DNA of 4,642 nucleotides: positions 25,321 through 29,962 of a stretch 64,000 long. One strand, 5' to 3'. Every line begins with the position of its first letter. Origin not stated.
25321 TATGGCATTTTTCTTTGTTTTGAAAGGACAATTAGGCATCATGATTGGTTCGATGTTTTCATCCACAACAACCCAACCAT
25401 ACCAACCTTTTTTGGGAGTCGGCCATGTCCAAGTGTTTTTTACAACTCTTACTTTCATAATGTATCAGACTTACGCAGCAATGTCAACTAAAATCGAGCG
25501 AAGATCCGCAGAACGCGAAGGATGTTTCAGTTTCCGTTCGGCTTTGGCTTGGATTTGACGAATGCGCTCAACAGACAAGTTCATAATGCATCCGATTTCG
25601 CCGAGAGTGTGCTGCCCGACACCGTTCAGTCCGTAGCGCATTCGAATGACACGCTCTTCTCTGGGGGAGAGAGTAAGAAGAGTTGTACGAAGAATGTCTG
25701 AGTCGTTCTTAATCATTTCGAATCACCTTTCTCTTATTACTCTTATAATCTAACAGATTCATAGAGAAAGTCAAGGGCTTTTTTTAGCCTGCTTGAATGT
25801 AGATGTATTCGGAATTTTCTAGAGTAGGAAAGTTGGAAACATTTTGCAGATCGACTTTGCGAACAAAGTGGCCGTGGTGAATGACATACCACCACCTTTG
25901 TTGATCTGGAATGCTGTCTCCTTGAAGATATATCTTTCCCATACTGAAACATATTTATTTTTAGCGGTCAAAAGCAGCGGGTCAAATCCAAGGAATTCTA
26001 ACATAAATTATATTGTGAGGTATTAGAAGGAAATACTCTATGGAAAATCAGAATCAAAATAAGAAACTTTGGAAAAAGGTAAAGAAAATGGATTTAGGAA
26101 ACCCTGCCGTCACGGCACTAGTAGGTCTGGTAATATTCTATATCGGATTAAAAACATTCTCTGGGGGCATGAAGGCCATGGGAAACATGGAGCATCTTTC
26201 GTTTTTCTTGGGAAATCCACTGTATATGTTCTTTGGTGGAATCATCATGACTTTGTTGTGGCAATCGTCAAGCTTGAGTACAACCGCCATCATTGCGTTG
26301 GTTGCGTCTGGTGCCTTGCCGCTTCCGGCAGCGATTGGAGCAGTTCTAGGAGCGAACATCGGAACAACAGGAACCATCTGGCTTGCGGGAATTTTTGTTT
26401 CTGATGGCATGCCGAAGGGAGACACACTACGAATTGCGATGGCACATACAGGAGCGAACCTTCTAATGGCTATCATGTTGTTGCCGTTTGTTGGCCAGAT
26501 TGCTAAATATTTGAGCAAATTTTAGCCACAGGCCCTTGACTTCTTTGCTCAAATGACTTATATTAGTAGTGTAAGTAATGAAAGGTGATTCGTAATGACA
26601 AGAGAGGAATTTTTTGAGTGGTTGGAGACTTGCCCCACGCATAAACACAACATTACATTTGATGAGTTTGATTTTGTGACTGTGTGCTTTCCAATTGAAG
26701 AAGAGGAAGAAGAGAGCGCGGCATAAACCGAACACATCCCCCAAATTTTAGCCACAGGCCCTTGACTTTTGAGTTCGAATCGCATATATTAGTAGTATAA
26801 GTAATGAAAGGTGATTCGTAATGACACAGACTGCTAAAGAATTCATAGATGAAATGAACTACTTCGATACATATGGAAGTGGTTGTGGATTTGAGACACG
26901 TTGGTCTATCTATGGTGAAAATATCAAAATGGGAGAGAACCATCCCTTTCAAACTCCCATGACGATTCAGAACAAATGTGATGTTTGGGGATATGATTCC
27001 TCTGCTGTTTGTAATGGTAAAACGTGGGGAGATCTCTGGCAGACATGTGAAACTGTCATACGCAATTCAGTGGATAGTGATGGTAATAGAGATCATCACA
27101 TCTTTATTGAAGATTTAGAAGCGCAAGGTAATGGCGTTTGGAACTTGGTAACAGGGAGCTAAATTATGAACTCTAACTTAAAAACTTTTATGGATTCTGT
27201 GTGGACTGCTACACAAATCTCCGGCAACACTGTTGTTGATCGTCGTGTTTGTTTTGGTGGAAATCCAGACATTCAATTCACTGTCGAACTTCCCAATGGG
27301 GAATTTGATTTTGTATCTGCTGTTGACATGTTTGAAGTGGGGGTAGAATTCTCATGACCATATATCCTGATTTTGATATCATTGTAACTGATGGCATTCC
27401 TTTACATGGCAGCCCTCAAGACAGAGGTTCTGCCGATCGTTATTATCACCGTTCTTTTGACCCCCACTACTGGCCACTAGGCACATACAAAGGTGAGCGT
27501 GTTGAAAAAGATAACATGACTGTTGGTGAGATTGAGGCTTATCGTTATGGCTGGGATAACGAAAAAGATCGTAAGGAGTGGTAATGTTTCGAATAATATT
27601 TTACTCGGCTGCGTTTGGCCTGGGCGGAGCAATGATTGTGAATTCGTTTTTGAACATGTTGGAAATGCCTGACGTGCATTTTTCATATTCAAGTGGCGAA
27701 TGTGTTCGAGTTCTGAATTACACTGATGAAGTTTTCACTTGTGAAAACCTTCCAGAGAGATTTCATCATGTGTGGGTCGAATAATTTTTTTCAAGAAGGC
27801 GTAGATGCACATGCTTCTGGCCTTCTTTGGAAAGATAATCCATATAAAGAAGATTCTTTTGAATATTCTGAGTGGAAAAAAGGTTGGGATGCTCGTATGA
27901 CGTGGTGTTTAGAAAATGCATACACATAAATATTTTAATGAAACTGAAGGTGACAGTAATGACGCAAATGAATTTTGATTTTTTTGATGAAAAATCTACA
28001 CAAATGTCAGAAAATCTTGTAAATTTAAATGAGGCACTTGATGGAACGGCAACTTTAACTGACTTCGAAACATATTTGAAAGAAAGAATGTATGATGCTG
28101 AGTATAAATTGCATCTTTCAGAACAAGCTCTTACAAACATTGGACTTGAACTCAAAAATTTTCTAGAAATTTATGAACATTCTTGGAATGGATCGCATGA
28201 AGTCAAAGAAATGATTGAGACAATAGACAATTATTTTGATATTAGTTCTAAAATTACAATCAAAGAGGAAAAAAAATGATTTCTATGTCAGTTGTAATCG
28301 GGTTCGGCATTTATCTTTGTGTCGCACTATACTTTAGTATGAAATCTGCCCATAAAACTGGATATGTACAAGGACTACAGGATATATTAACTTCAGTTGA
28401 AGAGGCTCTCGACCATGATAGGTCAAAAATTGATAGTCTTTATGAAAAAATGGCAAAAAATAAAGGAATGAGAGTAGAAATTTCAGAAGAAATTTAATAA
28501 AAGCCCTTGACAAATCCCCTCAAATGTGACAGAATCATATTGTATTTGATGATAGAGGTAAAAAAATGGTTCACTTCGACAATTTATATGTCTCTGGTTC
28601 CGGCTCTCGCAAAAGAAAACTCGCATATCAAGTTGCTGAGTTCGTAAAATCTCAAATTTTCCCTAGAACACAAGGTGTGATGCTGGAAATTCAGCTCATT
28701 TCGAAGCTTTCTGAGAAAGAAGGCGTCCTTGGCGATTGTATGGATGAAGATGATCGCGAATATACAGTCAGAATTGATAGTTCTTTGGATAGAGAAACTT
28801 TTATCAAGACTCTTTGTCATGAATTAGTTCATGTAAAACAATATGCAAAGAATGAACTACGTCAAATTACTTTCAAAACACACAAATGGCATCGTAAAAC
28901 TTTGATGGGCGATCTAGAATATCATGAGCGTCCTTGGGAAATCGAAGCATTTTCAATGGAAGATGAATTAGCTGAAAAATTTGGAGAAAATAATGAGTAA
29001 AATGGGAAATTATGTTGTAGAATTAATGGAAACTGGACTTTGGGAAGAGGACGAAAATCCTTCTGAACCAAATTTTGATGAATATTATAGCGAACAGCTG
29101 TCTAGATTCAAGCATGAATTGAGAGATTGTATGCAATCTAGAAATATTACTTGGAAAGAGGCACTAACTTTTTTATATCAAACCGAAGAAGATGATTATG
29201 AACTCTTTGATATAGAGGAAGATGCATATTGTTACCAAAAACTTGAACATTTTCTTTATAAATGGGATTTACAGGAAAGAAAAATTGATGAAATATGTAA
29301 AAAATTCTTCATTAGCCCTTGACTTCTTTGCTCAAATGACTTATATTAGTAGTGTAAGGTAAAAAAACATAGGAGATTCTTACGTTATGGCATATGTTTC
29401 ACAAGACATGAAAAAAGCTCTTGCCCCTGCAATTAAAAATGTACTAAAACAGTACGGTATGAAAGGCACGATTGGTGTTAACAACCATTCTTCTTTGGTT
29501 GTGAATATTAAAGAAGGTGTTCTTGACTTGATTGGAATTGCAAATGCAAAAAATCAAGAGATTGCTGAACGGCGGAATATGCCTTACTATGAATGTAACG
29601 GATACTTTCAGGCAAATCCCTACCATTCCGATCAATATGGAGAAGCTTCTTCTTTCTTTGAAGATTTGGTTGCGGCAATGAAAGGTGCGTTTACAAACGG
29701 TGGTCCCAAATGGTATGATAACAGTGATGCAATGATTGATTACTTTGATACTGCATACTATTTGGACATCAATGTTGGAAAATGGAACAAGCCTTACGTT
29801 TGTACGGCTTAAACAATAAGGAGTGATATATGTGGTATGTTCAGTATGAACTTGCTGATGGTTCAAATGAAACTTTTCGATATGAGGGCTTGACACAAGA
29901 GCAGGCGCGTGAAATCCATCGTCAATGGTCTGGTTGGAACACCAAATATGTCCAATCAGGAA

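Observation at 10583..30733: Early promoters carry CcrM-type GANTC sites at fixed positions: a candidate methylation/GcrA-gated phage transcription programme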

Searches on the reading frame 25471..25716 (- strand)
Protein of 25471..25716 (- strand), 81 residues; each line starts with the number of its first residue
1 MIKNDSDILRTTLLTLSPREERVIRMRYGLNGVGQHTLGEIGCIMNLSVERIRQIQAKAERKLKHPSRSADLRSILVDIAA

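Call 34: find_related_loci(query=window:25471-25716:-, collection=genome_contigs, flank=1000)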
Query window:25471-25716:- (81 aa) in genome_contigs; peptide patterns used: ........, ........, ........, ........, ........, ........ (x = any residue, [..] = any of these).
407 stretches matched a pattern; 107 encode a relative of the query (tblastn E <= 1e-3); the best 80 are kept; 80 distinct loci.
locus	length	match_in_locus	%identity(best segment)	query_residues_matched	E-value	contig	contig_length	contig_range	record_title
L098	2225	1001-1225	56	1-75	2e-22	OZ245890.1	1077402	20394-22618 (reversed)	MAG: Candidatus Midichloriaceae bacterium isolate 6d63f95a-c4ec-452c-ac3b-3ab51a4ec594 genome assembly, chromosome: 1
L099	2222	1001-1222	57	4-76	2e-21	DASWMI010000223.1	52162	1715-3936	MAG TPA_asm: Pyrinomonadaceae bacterium isolate SMAG_U3383 k141_154358, whole genome shotgun sequence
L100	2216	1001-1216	59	4-76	2e-21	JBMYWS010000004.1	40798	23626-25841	MAG: Holosporaceae bacterium isolate ME_XS_2210_bin_4 ME_XS_2210_bin_4_4, whole genome shotgun sequence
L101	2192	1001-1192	61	13-76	2e-21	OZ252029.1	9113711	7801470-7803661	MAG: Bryobacterales bacterium isolate af10eb97-6721-4eea-95a9-6ff168b1dfda genome assembly, chromosome: 1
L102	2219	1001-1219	53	4-76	3e-21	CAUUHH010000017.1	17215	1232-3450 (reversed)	MAG TPA_asm: uncultured Alphaproteobacteria bacterium isolate ERR10228860_bin.11_MetaWRAP_v1.3_MAG genome assembly, cont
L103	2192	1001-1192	61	13-76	3e-21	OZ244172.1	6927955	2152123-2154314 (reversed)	MAG: Bryobacterales bacterium isolate 58688682-6237-4a80-b671-17c8115c7f57 genome assembly, chromosome: 1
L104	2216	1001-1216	56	4-76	3e-21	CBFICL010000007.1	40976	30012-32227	MAG: uncultured Holosporaceae bacterium isolate Co_bin_622_permissive genome assembly, contig: Co_bin_622_permissive_c7,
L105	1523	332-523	59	13-76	5e-21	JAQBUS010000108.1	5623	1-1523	MAG: Proteobacteria bacterium isolate casp150-mb.158 NODE_34737_length_5623_cov_0.057205, whole genome shotgun sequence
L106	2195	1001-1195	63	13-76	7e-21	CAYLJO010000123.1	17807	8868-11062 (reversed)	MAG TPA_asm: uncultured Blastocatellaceae bacterium isolate SRP272529_co1_149 genome assembly, contig: NODE_5315_length_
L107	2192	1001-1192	61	13-76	9e-21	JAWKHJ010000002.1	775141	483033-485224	MAG: Bryobacterales bacterium isolate ABC1.86 ABC1.86.fa-2, whole genome shotgun sequence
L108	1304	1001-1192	58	13-76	1e-20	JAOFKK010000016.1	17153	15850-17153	Rickettsiales bacterium isolate AH-709-P14 AH-709-P14_NODE_16, whole genome shotgun sequence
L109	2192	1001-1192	58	13-76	1e-20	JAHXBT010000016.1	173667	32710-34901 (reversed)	MAG: Rickettsiales bacterium isolate C-137 NODE_1_length_173667_cov_62_ID_1, whole genome shotgun sequence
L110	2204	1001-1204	50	9-76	2e-20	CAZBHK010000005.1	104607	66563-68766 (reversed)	MAG TPA_asm: uncultured Pseudomonadota bacterium isolate SRP062349_co2_272 genome assembly, contig: NODE_125_length_1046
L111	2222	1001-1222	57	4-76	3e-20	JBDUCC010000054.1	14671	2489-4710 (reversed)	MAG: bacterium isolate cluster4_bin.38 NODE_9067_length_14671_cov_9.998084, whole genome shotgun sequence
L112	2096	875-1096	57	4-76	3e-20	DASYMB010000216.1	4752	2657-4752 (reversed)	MAG TPA_asm: Pyrinomonadaceae bacterium isolate SMAG_U4364 k141_3234976, whole genome shotgun sequence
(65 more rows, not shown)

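Call 85: search_protein_families(library=pfam, max_evalue=0.01, proteins=[window:25471-25716:-])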
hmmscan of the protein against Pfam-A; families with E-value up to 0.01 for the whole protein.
window:25471-25716:- (81 aa): 2 families
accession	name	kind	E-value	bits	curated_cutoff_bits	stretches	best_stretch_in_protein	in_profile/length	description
PF04545.22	Sigma70_r4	-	9e-15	54.4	24.1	1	13-65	2-50/50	Sigma-70, region 4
PF08281.18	Sigma70_r4_2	-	0.0022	18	25.7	1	7-62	2-53/54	Sigma-70, region 4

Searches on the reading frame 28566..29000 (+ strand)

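Call 85: search_protein_families(library=pfam, max_evalue=0.01, proteins=[window:28566-29000:+])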
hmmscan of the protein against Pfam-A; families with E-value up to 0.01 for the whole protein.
window:28566-29000:+ (144 aa): 2 families
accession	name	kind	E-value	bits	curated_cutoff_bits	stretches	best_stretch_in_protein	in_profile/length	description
PF20573.4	DUF6782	-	0.0013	18.4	27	1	64-96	75-107/241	Putative metallopeptidase family (DUF6782)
PF06114.19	Peptidase_M78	-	0.0069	16.6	22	0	51-97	15-60/123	IrrE N-terminal-like domain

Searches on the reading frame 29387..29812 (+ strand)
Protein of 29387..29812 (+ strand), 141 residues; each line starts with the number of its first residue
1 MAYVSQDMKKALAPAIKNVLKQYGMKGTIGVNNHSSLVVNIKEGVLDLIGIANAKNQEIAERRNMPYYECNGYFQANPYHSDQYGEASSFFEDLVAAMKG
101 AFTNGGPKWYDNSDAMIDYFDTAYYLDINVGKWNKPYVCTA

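Call 41: find_related_loci(query=window:29387-29812:+, collection=viral_contigs, flank=10000)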
Query window:29387-29812:+ (141 aa) in viral_contigs; peptide patterns used: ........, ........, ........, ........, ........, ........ (x = any residue, [..] = any of these).
86 stretches matched a pattern; 83 encode a relative of the query (tblastn E <= 1e-3); the best 80 are kept; 80 distinct loci.
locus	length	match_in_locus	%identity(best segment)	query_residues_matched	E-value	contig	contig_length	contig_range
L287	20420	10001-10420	85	1-140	1e-79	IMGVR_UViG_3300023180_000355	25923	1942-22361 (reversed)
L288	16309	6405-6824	85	1-140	1e-79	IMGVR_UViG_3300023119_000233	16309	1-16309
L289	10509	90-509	85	1-140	1e-79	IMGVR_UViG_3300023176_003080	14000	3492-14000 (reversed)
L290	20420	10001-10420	85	1-140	1e-79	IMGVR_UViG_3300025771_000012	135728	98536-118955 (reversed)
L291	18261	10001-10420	85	1-140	1e-79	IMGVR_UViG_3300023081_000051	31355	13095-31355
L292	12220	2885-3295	86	1-137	4e-79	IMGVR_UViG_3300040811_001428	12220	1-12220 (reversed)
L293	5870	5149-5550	70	1-140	3e-63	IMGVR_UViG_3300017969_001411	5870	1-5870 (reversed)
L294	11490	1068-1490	59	1-140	7e-49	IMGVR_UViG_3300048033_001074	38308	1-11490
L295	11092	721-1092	56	1-141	4e-44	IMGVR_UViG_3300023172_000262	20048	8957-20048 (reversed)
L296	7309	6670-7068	49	1-137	7e-38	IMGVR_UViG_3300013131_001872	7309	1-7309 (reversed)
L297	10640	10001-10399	49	1-137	7e-38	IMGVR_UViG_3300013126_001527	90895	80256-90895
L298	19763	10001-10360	51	1-137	1e-37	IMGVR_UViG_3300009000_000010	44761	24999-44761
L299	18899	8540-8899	51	1-137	1e-37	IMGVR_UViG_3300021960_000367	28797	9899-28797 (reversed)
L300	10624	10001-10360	51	1-137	1e-37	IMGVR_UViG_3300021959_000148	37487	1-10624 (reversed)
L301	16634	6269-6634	47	1-141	6e-36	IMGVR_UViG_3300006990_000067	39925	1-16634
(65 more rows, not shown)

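Call 45: search_dna_similar(query=window:29387-29812:+, collection=phages, mode=protein, max_rows=30)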
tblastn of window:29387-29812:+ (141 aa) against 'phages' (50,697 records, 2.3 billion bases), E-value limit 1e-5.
Records with a match: 60; places in all: 60; records where one place covers at least 80% of the query: 60.
Best place of each record, by identity: <60% 60.
By first word of the organism name: Klebsiella 29; Sinorhizobium 7; Methylophilales 4; Agrobacterium 2; Alishewanella 2; Yersinia 2; Aeromonas 2; Proteus 2; Raoultella 2; Paraglaciecola 1; and 7 more.
By host as written in the record: Klebsiella pneumoniae 12; Sinorhizobium meliloti 7; Klebsiella pneumoniae K23 7; Methylophilales_sp._H5P1 4; - 4; Agrobacterium tumefaciens C58 2; Alishewanella sp. SMS8 2; Klebsiella pneumoniae M-9 2; and 17 more.
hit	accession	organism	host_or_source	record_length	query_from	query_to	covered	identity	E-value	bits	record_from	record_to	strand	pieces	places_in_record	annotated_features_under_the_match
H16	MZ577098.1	Methylophilales phage Melnitz-3 EXVC039M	Methylophilales_sp._H5P1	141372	1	137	97%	53.2%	2e-37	140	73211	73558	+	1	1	hypothetical protein (x2)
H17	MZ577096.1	Methylophilales phage Melnitz-2 EXVC040M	Methylophilales_sp._H5P1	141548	1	137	97%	53.2%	2e-37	140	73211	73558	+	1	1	hypothetical protein (x2)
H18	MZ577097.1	Methylophilales phage Melnitz EXVC044M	Methylophilales_sp._H5P1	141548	1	137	97%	53.2%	2e-37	140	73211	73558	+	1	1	hypothetical protein (x2)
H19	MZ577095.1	Methylophilales phage Melnitz-1 EXVC043M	Methylophilales_sp._H5P1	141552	1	137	97%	53.2%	2e-37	140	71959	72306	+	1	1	hypothetical protein (x2)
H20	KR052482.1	Sinorhizobium phage phiN3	Sinorhizobium meliloti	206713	1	140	99%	40.8%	9e-26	106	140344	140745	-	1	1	molecular chaperone DnaJ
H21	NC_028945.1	Sinorhizobium phage phiN3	Sinorhizobium meliloti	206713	1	140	99%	40.8%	9e-26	106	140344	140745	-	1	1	molecular chaperone DnaJ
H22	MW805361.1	Paraglaciecola Antarctic GD virus 1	Paraglaciecola sp. strain IceBac 372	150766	1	141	100%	40.4%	2e-22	97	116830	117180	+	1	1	hypothetical protein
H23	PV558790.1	Variovorax phage V45v66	Variovorax sp. SCN45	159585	1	141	100%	40.3%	3e-19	88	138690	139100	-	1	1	record has no annotation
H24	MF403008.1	Agrobacterium phage Atu_ph07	Agrobacterium tumefaciens C58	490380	1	140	99%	39.3%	9e-23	98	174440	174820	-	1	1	hypothetical protein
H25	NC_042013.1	Agrobacterium phage Atu_ph07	Agrobacterium tumefaciens C58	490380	1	140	99%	39.3%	9e-23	98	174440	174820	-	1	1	hypothetical protein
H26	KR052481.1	Sinorhizobium phage phiM19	Sinorhizobium meliloti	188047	1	140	99%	39.3%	1e-24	103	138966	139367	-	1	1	molecular chaperone DnaJ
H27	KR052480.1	Sinorhizobium phage phiM7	Sinorhizobium meliloti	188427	1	140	99%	39.3%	1e-24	103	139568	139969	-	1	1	molecular chaperone DnaJ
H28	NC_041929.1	Sinorhizobium phage phiM7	Sinorhizobium meliloti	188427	1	140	99%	39.3%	1e-24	103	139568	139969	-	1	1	molecular chaperone DnaJ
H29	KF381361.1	Sinorhizobium phage phiM12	Sinorhizobium meliloti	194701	1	140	99%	39.3%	1e-24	103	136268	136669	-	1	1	hypothetical protein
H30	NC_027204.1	Sinorhizobium phage phiM12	Sinorhizobium meliloti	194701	1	140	99%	39.3%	1e-24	103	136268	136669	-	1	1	hypothetical protein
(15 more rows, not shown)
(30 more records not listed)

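Call 46: get_annotated_region(hit=H18, flank=100)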
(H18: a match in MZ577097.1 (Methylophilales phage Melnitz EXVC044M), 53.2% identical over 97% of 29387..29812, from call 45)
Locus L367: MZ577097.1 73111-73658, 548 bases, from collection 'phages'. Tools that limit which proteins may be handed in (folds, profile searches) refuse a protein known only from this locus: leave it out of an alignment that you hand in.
description: Methylophilales phage Melnitz EXVC044M, complete genome.
organism: Methylophilales phage Melnitz EXVC044M (NCBI taxid 2832338)
taxonomy: Viruses; Duplodnaviria; Heunggongvirae; Uroviricota; Caudoviricetes; Kyanoviridae
host: Methylophilales_sp._H5P1; source: -; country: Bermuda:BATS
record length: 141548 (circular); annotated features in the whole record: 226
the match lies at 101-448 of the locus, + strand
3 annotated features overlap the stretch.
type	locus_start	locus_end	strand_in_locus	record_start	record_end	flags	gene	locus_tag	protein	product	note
CDS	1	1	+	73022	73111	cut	-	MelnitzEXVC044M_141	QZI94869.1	hypothetical protein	-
CDS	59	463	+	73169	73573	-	-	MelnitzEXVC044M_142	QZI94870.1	hypothetical protein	-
CDS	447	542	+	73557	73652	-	-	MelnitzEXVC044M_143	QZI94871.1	hypothetical protein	-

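Call 78: get_annotated_region(hit=H30, flank=50)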
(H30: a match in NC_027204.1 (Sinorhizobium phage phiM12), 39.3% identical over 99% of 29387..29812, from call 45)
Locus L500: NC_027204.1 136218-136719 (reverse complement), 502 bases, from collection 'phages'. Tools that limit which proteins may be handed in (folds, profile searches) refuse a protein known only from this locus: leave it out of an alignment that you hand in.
description: Sinorhizobium phage phiM12, complete genome.
organism: Sinorhizobium phage phiM12 (NCBI taxid 1357423)
taxonomy: Viruses; Duplodnaviria; Heunggongvirae; Uroviricota; Caudoviricetes; Emdodecavirus; Emdodecavirus M12
host: Sinorhizobium meliloti; source: -; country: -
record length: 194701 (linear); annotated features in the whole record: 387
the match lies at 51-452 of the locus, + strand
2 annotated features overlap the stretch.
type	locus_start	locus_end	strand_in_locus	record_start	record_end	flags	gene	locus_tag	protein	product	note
CDS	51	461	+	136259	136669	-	-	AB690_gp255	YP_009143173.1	hypothetical protein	-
CDS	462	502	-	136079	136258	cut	-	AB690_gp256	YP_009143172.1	hypothetical protein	similar to hypothetical protein in rhizobia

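Call 79: get_annotated_region(hit=H21, flank=50)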
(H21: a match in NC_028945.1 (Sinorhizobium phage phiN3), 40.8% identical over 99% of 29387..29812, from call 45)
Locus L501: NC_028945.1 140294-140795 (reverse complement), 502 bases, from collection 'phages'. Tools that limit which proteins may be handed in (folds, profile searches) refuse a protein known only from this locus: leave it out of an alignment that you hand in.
description: Sinorhizobium phage phiN3, complete genome.
organism: Sinorhizobium phage phiN3 (NCBI taxid 1647405)
taxonomy: Viruses; Duplodnaviria; Heunggongvirae; Uroviricota; Caudoviricetes; Emdodecavirus; Emdodecavirus N3
host: Sinorhizobium meliloti; source: -; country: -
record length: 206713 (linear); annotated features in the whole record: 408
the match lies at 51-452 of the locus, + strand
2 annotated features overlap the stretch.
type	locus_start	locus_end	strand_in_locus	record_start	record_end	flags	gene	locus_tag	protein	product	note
CDS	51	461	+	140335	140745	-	-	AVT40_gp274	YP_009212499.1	molecular chaperone DnaJ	gp255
CDS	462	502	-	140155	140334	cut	-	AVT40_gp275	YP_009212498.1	hypothetical protein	gp254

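Call 85: search_protein_families(library=pfam, max_evalue=0.01, proteins=[window:29387-29812:+])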
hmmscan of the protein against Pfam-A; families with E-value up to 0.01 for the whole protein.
window:29387-29812:+ (141 aa): 0 families
